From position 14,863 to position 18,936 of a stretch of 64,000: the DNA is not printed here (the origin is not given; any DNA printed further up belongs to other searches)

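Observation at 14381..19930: Inverted-repeat-bounded 5.5-kb unit: Mrr-nuclease/STAND NTPase (Avs-like) plus short tyrosine recombinase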

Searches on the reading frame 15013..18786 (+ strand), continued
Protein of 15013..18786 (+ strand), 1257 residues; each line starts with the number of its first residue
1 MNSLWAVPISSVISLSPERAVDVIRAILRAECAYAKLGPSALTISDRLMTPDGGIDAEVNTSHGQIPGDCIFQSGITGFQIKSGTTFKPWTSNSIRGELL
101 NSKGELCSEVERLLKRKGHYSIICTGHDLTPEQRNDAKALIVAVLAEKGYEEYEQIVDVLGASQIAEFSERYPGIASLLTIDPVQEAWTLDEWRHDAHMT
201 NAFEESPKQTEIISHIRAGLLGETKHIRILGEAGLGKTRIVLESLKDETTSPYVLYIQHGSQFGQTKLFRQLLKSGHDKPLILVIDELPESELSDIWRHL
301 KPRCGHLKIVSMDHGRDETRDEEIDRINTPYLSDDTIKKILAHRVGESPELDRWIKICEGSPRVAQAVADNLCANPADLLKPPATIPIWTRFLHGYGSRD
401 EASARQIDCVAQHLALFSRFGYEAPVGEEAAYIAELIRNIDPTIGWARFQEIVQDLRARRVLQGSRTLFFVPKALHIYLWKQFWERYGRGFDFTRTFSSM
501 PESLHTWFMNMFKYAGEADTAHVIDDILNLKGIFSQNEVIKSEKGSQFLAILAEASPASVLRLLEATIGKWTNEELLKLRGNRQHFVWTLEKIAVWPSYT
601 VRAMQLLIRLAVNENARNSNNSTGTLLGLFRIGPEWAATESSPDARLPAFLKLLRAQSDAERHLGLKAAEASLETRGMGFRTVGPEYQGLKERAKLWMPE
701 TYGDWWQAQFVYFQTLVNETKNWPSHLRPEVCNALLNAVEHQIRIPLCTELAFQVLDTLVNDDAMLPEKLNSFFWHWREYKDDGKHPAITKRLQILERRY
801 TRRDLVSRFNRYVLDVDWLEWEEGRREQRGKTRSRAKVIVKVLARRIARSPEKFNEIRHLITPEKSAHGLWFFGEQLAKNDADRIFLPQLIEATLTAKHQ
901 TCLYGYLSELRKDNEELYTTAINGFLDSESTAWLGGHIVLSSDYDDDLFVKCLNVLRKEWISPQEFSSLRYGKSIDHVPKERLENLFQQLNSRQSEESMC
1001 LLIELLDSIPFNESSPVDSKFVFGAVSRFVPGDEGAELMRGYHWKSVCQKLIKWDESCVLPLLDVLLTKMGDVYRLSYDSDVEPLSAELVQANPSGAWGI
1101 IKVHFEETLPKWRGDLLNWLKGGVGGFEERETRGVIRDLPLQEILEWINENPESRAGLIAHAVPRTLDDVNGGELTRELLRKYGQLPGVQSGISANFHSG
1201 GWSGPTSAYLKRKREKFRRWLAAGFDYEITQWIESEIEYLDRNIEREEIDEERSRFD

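Call 36: find_encoding_contigs(protein=P0241, flank=10000, max_places=4)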
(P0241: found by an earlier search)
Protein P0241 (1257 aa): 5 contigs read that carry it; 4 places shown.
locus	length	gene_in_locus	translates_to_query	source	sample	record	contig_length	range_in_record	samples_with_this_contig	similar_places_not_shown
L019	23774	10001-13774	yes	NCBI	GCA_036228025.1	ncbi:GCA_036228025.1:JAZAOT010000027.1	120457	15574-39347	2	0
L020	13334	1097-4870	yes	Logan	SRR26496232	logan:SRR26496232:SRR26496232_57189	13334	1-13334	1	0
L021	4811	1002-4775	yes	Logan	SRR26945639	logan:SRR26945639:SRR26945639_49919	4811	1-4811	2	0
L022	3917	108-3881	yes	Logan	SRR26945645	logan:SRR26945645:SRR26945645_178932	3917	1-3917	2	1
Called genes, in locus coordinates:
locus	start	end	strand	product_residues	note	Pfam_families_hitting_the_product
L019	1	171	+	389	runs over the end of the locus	PF07719:TPR_2 (faint), PF13432:TPR_16 (faint), PF13176:TPR_7 (faint), PF25063:ARM_TT21_C (faint), PF18073:Zn_ribbon_LapB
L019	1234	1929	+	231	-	PF00215:OMPdecase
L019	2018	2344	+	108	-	PF14520:HHH_5 (faint), PF12826:HHH_2 (faint), PF14716:HHH_8 (faint), PF14579:HHH_6 (weak), PF12836:HHH_3, PF00633:HHH (weak), PF03934:T2SSK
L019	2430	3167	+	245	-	-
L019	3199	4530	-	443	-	PF24827:AstE_AspA_cat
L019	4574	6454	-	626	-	PF00005:ABC_tran, PF00006:ATP-synt_ab (faint), PF02463:SMC_N (faint), PF03193:RsgA_GTPase (faint), PF13191:AAA_16 (faint), PF12848:ABC_tran_Xtn, PF00005:ABC_tran, PF16326:ABC_tran_CTD, +10 more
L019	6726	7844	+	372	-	PF04116:FA_hydroxylase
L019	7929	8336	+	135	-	PF14567:SUKH_5, PF09346:SMI1_KNR4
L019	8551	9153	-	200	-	PF04013:Methyltrn_RNA_2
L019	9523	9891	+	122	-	-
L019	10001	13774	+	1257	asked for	-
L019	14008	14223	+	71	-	-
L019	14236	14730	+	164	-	-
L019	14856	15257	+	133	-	PF04828:GFA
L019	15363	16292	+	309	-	PF12146:Hydrolase_4 (weak), PF00561:Abhydrolase_1 (faint), PF01738:DLH (faint), PF07859:Abhydrolase_3 (weak), PF08840:BAAT_C (weak), PF00326:Peptidase_S9 (weak)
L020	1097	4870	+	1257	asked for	-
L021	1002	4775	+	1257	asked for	-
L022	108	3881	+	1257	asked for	-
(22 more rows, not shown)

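Call 56: find_encoding_contigs(protein=P0251, flank=10000, max_places=4)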
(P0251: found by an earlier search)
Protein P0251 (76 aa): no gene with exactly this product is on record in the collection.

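Call 71: search_solved_structures(query=window:15013-18786:+, max_evalue=1)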
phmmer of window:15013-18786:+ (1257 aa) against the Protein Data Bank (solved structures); distinct sequences matched with E-value up to 1: 0.

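Call 104: find_related_loci(query=window:15013-18786:+, collection=viral_contigs, flank=6000)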
Query window:15013-18786:+ (1257 aa) in viral_contigs; peptide patterns used: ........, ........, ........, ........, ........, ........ (x = any residue, [..] = any of these).
6 stretches matched a pattern; 1 encode a relative of the query (tblastn E <= 1e-3); 1 distinct loci.
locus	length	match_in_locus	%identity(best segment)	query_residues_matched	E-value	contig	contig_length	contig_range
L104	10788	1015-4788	76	1-1257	0e+0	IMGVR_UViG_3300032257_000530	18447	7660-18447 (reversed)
